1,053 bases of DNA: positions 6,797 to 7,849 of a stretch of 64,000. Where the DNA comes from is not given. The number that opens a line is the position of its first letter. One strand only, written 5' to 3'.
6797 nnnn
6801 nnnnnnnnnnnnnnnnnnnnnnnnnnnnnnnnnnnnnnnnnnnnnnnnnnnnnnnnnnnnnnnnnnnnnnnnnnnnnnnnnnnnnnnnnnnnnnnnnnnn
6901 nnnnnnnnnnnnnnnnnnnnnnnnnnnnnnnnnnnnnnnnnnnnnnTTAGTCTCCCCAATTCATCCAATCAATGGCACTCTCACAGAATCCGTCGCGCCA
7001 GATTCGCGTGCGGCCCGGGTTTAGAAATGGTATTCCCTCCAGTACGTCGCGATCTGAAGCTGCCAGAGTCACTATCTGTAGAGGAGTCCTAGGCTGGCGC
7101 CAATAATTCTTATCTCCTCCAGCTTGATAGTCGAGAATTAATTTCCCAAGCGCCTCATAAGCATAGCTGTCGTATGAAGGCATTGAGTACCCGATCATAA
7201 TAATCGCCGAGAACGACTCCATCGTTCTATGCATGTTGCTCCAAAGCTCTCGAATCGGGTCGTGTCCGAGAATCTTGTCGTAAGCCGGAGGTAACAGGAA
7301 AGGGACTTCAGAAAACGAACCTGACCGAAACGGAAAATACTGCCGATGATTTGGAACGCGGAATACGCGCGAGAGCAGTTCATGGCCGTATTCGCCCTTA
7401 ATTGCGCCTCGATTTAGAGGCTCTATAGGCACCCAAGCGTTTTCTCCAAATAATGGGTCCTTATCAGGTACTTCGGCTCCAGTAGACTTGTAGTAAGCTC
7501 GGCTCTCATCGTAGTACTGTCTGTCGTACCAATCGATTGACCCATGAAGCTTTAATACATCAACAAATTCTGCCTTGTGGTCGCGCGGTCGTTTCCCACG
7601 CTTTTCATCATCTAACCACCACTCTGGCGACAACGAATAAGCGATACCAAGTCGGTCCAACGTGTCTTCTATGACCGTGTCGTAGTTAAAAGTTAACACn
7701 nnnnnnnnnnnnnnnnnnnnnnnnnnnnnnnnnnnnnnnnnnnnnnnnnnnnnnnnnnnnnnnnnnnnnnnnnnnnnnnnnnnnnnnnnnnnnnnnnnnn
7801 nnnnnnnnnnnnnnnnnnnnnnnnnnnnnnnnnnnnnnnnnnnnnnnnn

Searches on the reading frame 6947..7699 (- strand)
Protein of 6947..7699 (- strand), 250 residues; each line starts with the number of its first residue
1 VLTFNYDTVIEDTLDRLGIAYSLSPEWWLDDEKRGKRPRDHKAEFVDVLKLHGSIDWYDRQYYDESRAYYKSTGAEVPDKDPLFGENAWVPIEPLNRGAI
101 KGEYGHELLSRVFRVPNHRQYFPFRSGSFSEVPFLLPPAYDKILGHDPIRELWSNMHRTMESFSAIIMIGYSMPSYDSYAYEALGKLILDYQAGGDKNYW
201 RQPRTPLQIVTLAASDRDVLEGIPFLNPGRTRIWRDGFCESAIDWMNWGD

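Call 11: search_protein_families(library=pfam, proteins=[window:6947-7699:-], max_evalue=0.01)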
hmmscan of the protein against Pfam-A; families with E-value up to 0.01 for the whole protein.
window:6947-7699:- (250 aa): 1 family
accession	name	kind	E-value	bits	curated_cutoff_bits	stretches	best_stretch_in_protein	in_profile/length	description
PF13289.12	SIR2_2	-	2.3e-06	28.2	24.5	1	2-63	4-58/141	SIR2-like domain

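Call 12: search_protein_families(library=padloc, proteins=[window:6947-7699:-], max_evalue=0.01)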
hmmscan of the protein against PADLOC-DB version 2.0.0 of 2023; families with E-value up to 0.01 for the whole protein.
window:6947-7699:- (250 aa): 13 families
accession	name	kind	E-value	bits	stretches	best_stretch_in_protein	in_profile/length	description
PDLC04087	SIR2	-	3.2e-07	27.6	1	3-62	137-201/343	-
PDLC02414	Aga_SIR2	-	5.7e-07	27.1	1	2-86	122-199/313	-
PDLC04078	SIR2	-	3.3e-06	25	1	40-60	8-28/171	-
PDLC02408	Aga_SIR2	-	3.5e-06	24.3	1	2-65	152-209/343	Class II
PDLC04093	SIR2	-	9.7e-06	22.8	1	2-65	155-222/395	-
PDLC04088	SIR2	-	3e-05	21.3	1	2-60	177-237/390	-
PDLC04084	SIR2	-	3.1e-05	21.4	0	44-61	239-256/414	-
PDLC04096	SIR2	-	0.00013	19.6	1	3-60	27-87/230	-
PDLC04085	SIR2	-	0.00022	18.2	0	2-21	203-222/463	-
PDLC04082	SIR2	-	0.0012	15.8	1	32-61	177-206/345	-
PDLC04090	SIR2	-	0.0055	13.9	0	2-22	193-213/426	-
PDLC04081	SIR2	-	0.0059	13.8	0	37-61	188-212/345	-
PDLC04074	SIR2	-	0.0059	13.8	1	2-62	146-212/357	-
